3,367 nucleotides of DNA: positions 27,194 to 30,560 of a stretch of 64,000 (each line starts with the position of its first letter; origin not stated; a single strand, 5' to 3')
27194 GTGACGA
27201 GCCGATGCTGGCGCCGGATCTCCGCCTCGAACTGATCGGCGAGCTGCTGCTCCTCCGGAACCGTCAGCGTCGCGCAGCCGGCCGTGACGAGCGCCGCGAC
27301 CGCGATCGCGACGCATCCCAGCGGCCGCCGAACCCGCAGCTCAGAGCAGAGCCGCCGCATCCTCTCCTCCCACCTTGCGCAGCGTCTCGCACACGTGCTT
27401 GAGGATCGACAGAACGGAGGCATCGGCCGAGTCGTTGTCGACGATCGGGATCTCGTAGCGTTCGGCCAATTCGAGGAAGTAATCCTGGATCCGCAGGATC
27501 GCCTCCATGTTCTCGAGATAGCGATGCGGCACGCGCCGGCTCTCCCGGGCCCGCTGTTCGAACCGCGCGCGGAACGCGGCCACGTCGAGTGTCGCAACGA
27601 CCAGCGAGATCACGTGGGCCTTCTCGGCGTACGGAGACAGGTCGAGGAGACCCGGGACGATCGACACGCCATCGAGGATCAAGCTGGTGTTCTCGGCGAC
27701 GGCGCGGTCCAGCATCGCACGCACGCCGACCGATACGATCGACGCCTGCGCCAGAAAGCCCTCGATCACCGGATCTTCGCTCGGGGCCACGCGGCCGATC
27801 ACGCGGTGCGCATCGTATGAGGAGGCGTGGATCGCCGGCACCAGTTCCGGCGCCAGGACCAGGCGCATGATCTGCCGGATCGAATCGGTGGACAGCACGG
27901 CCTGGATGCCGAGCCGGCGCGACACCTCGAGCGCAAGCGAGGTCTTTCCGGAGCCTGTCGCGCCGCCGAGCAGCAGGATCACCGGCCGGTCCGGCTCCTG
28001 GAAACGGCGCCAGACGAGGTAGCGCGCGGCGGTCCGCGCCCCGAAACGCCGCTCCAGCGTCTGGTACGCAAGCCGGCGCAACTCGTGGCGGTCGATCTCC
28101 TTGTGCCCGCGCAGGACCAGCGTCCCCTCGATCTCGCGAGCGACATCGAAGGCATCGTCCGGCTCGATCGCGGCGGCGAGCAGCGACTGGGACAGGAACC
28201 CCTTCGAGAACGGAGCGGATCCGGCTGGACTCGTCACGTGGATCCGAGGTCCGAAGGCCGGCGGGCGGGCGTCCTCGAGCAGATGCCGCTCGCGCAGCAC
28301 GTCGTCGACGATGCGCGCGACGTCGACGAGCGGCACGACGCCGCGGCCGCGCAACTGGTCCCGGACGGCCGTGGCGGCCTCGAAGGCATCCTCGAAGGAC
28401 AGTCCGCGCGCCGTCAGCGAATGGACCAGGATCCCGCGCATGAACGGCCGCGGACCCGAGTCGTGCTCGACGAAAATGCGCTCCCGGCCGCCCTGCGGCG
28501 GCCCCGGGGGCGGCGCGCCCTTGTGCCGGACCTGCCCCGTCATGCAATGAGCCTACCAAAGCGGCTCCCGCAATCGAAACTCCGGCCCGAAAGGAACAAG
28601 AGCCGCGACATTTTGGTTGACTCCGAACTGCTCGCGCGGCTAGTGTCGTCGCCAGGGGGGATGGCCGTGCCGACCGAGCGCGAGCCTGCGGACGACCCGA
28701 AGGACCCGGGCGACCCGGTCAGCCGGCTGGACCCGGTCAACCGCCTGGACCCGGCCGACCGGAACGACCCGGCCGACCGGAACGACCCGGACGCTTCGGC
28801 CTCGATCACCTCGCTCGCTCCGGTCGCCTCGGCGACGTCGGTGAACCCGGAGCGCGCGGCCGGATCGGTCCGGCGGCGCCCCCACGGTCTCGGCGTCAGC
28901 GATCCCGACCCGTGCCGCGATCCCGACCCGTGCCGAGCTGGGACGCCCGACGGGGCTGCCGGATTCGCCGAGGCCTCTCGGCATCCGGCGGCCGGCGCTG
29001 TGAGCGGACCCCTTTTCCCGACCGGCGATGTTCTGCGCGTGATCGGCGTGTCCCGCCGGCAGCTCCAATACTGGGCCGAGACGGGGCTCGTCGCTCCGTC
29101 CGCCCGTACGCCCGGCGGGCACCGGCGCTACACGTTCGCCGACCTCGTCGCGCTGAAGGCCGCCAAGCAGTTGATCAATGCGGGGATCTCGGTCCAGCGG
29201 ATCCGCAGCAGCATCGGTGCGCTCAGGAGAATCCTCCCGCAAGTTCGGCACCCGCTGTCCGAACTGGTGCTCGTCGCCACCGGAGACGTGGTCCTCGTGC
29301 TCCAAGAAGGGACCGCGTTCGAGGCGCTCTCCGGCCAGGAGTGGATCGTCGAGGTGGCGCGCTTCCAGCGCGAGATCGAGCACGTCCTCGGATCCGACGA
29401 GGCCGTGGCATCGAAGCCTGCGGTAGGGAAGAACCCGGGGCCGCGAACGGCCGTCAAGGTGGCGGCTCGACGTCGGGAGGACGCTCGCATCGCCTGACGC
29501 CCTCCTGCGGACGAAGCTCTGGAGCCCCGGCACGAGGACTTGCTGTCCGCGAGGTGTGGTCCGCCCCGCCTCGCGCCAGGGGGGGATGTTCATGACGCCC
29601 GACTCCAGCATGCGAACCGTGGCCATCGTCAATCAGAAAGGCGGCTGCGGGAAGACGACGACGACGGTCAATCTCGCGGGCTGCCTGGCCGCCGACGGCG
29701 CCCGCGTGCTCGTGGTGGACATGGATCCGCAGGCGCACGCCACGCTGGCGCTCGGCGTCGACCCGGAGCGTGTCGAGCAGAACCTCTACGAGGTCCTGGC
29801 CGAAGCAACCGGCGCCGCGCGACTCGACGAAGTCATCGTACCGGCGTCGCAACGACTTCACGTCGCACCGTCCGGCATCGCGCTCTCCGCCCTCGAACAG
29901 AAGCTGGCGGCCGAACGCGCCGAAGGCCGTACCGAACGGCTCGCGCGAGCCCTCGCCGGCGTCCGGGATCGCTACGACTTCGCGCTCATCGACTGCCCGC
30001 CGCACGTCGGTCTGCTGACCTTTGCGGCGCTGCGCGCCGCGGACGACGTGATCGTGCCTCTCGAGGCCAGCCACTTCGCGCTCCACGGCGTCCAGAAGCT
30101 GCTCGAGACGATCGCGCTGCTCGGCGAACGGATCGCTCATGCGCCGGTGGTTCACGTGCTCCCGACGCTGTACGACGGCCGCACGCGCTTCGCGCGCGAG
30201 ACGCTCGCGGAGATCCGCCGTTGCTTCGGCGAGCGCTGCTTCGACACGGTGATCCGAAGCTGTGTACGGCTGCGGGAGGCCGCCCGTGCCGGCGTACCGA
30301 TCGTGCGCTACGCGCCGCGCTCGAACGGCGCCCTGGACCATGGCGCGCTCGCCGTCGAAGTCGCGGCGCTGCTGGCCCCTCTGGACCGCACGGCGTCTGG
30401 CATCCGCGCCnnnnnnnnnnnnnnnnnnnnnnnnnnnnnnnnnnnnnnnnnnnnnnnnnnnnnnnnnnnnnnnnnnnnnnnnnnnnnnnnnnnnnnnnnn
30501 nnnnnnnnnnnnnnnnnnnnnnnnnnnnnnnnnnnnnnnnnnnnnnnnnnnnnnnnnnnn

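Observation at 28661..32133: MerR-like / ParA-CBM48 / pseudo-ParA / NucS-like four-gene module: candidate uncharacterised positioning system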

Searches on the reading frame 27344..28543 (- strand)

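Call 74: search_protein_families(library=ncbifam, proteins=[window:27344-28543:-], max_evalue=0.00001)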
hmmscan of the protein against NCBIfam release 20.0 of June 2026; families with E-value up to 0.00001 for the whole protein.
window:27344-28543:- (400 aa): 4 families
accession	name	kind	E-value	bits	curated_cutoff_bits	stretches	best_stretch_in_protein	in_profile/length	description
NF003259.0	PRK04220.1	equivalog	4.1e-93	312.1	343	1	101-392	6-296/306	2-phosphoglycerate kinase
NF008994.0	PRK12337.1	equivalog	1.3e-86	291.1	603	1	21-395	88-477/492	2-phosphoglycerate kinase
NF008995.0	PRK12338.1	equivalog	2.1e-40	139.1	434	1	186-391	3-209/319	hypothetical protein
NF008996.1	PRK12339.1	equivalog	6e-24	84.8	250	1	189-381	2-189/193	mevalonate-3-phosphate 5-kinase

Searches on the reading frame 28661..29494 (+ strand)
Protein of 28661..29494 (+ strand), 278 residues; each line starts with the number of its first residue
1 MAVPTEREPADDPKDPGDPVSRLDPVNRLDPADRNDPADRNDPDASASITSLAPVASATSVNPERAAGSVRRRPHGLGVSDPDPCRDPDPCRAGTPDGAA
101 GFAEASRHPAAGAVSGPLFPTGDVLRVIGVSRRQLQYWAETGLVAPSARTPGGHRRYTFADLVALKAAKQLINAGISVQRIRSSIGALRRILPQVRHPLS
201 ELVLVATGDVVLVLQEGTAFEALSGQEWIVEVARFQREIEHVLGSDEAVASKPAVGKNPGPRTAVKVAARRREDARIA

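Call 4: search_protein_families(library=pfam, proteins=[window:28661-29494:+], max_evalue=1)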
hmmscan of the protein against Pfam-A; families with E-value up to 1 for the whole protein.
window:28661-29494:+ (278 aa): 3 families
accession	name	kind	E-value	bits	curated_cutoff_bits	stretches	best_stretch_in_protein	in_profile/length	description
PF13411.12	MerR_1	-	1.1e-14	54.7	21.6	1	121-182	3-63/69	MerR HTH family regulatory protein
PF00376.29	MerR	-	1.2e-08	35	28.2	1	122-157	3-38/38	MerR family regulatory protein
PF12728.13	HTH_17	-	0.0008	20.1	27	1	123-167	6-48/51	Helix-turn-helix domain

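Call 6: search_protein_families(library=ncbifam, proteins=[window:28661-29494:+], max_evalue=1)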
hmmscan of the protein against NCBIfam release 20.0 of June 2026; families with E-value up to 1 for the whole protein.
window:28661-29494:+ (278 aa): 17 families
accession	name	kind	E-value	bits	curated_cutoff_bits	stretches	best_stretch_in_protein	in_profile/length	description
NF033787.1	HTH_BldC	subfamily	1.9e-07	30.8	77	1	122-165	6-48/49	BldC family transcriptional regulator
NF053740.1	TransRegTnrAGPos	equivalog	4.3e-07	30.1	140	1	122-184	16-77/108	hypothetical protein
NF047375.1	HeatShock_HspR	equivalog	8.9e-07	28.8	105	1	126-195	11-79/92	heat shock protein transcriptional repressor HspR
TIGR02044.1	CueR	equivalog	1.6e-06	28.2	147.4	1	122-183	4-65/127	Cu(I)-responsive transcriptional regulator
NF052513.1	TransRegCarH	equivalog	6.6e-06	25.6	400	1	123-196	11-78/274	HTH-type transcriptional repressor CarH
NF041849.1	trans_regNmlR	equivalog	0.00013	22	175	1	127-185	9-67/117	stress response transcriptional regulator NmlR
NF009648.0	PRK13182.1-4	equivalog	0.00075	19.6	170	1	122-184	4-65/184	chromosome-anchoring protein RacA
NF007069.0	PRK09514.1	equivalog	0.00083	19.3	143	1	121-183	4-66/141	Zn(2+)-responsive transcriptional regulator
TIGR02043.1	ZntR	equivalog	0.00087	19.4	167.95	1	121-182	4-65/131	Zn(2+)-responsive transcriptional regulator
NF050798.1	TF_FtsR_Actino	equivalog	0.001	19.2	150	1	120-187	110-172/223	transcriptional regulator FtsR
NF007590.0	PRK10227.1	equivalog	0.0011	19.1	244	1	122-177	4-59/135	Cu(I)-responsive transcriptional regulator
NF011617.0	PRK15043.1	equivalog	0.0049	16.2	417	1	121-182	6-67/243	HTH-type transcriptional regulator MlrA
TIGR01950.1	SoxR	equivalog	0.013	15.3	116.9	1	121-188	4-70/142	redox-sensitive transcriptional activator SoxR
NF053782.1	ChlnTransRegdde3219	equivalog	0.029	13.8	450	1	121-185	9-73/278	choline utilization transcriptional activator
NF009649.0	PRK13182.1-5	equivalog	0.033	14.3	265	1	121-181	3-62/186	chromosome-anchoring protein RacA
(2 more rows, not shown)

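Call 63: search_protein_families(library=padloc, proteins=[window:28661-29494:+], max_evalue=0.01)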
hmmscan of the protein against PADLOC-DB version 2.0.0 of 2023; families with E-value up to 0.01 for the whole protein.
window:28661-29494:+ (278 aa): 1 family
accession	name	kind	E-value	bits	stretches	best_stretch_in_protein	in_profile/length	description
PDLC04133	mad1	-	2.1e-10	38.7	1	117-168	4-53/60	mads_1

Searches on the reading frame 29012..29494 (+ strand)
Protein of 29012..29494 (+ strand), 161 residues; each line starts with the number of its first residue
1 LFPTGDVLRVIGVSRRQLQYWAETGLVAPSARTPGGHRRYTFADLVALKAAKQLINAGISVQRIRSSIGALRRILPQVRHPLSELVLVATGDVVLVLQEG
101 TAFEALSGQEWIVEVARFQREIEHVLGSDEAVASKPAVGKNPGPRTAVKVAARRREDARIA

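Call 56: search_solved_structures(query=A4, max_evalue=1, show_alignments=3)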
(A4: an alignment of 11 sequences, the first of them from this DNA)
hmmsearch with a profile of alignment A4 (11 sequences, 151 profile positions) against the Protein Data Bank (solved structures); distinct sequences matched with E-value up to 1: 32.
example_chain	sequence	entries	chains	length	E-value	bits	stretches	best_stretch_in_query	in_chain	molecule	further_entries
7xn2_A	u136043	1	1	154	1.5e-09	40.7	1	2-74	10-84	Alr3614 protein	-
3hh0_A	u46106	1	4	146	1.1e-08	37.9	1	7-127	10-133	Transcriptional regulator, MerR family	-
4r4e_B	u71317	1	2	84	7e-08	35.3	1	2-66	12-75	HTH-type transcriptional regulator GlnR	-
7tec_A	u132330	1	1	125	8.8e-07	31.8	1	2-70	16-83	HTH-type transcriptional regulator GlnR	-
7tea_B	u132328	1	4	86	3.2e-06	30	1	2-68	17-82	Glutamine synthetase repressor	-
4r22_B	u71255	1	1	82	6.4e-06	29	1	7-68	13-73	HTH-type transcriptional regulator TnrA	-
4r24_B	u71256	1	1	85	6.6e-06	28.9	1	7-69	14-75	HTH-type transcriptional regulator TnrA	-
5i41_B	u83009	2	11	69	1.1e-05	28.2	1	3-64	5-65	Chromosome-anchoring protein RacA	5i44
2vz4_A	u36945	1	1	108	7.4e-05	25.5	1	3-48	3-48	HTH-TYPE TRANSCRIPTIONAL ACTIVATOR TIPA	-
3whp_A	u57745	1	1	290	8.2e-05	25.4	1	2-60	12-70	Probable transcriptional regulator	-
5c8d_A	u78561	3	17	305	9.1e-05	25.2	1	2-60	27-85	Light-dependent transcriptional regulator CarH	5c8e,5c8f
1jbg_A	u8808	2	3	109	0.00015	24.5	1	2-59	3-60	transcription activator of multidrug-efflux transporter genes mta | transcription activator MtaN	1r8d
4wls_A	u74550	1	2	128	0.00072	22.3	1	5-50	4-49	HTH-type transcriptional regulator CueR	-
6ldi_G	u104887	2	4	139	0.0011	21.7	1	4-51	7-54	HTH-type transcriptional regulator CueR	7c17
1q05_A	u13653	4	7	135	0.0011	21.7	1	5-50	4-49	Transcriptional regulator cueR | HTH-type transcriptional regulator CueR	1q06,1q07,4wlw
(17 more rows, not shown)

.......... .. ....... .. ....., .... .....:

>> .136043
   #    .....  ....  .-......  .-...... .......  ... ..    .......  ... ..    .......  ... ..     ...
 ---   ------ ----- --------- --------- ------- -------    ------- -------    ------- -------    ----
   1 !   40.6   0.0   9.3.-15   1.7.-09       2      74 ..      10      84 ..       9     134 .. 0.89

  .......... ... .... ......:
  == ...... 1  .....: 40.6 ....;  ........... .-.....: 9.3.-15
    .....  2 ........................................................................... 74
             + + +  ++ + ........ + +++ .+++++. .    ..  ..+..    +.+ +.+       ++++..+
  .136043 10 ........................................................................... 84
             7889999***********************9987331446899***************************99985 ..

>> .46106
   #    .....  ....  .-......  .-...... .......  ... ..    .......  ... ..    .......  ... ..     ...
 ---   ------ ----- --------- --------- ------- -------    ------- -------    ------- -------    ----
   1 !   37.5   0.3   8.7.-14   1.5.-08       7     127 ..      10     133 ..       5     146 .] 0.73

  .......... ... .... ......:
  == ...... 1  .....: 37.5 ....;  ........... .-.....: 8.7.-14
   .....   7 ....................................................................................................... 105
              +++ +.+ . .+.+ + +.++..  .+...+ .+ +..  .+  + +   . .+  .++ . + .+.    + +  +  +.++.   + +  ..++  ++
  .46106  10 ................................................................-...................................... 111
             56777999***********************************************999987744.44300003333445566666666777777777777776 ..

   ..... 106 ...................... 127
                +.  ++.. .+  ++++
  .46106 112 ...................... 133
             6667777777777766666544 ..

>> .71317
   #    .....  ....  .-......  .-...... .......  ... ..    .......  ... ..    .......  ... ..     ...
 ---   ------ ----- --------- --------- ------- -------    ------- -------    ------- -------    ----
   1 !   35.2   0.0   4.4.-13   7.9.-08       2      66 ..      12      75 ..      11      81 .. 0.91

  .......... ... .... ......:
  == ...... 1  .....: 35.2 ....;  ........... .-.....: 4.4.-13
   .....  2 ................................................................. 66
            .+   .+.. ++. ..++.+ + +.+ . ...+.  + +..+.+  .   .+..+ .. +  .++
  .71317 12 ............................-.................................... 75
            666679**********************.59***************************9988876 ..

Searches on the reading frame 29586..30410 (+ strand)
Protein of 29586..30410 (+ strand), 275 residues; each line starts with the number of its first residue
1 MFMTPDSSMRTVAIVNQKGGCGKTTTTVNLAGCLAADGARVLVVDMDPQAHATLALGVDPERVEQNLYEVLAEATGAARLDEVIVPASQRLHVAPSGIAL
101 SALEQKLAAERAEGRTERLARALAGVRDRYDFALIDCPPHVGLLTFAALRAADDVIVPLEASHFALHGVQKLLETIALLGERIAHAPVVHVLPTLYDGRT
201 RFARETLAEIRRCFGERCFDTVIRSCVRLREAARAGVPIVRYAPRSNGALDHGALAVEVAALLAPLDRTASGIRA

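Call 61: search_solved_structures(query=window:29586-30410:+, max_evalue=1e-10, show_alignments=2)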
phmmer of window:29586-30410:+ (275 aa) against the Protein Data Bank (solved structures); distinct sequences matched with E-value up to 1e-10: 16.
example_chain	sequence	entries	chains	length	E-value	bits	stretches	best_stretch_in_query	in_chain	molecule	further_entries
8ray_B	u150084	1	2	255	5.6e-43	150.3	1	10-258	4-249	ParA family protein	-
1wcv_1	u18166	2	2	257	5.3e-41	143.8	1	8-262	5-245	SEGREGATION PROTEIN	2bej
2bek_A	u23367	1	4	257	9e-40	139.8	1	8-262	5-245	SEGREGATION PROTEIN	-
6iub_A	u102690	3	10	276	7.2e-38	133.5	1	10-258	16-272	SpoOJ regulator (Soj)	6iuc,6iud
4pfs_A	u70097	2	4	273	6.3e-37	130.4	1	9-252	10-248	Cobyrinic Acid a,c-diamide synthase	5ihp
5if9_A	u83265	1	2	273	8.5e-37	130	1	10-252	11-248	Cobyrinic Acid a,c-diamide synthase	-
8jmj_A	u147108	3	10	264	1.2e-36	129.5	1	11-258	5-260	SpoOJ regulator (Soj)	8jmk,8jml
6non_A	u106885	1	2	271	1.1e-17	67.4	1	6-179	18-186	Cobyrinic acid ac-diamide synthase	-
6noo_A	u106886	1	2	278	1.2e-17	67.3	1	6-179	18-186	Maintenance of carboxysome positioning A protein, MCDA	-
1ion_A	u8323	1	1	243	1.4e-17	67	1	10-262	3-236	PROBABLE CELL DIVISION INHIBITOR MIND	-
1g3q_A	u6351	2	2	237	4.3e-17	65.5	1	10-261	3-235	CELL DIVISION INHIBITOR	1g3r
6nop_B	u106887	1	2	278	1.6e-16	63.6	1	6-179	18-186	Cobyrinic acid ac-diamide synthase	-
7dut_A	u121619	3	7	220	7.4e-16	61.4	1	12-181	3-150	SOJ protein (Soj)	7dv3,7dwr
1hyq_A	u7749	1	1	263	1.5e-11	47.3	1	9-249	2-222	CELL DIVISION INHIBITOR (MIND-1)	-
3k9g_A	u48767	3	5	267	2.9e-11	46.4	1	10-169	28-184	PF-32 protein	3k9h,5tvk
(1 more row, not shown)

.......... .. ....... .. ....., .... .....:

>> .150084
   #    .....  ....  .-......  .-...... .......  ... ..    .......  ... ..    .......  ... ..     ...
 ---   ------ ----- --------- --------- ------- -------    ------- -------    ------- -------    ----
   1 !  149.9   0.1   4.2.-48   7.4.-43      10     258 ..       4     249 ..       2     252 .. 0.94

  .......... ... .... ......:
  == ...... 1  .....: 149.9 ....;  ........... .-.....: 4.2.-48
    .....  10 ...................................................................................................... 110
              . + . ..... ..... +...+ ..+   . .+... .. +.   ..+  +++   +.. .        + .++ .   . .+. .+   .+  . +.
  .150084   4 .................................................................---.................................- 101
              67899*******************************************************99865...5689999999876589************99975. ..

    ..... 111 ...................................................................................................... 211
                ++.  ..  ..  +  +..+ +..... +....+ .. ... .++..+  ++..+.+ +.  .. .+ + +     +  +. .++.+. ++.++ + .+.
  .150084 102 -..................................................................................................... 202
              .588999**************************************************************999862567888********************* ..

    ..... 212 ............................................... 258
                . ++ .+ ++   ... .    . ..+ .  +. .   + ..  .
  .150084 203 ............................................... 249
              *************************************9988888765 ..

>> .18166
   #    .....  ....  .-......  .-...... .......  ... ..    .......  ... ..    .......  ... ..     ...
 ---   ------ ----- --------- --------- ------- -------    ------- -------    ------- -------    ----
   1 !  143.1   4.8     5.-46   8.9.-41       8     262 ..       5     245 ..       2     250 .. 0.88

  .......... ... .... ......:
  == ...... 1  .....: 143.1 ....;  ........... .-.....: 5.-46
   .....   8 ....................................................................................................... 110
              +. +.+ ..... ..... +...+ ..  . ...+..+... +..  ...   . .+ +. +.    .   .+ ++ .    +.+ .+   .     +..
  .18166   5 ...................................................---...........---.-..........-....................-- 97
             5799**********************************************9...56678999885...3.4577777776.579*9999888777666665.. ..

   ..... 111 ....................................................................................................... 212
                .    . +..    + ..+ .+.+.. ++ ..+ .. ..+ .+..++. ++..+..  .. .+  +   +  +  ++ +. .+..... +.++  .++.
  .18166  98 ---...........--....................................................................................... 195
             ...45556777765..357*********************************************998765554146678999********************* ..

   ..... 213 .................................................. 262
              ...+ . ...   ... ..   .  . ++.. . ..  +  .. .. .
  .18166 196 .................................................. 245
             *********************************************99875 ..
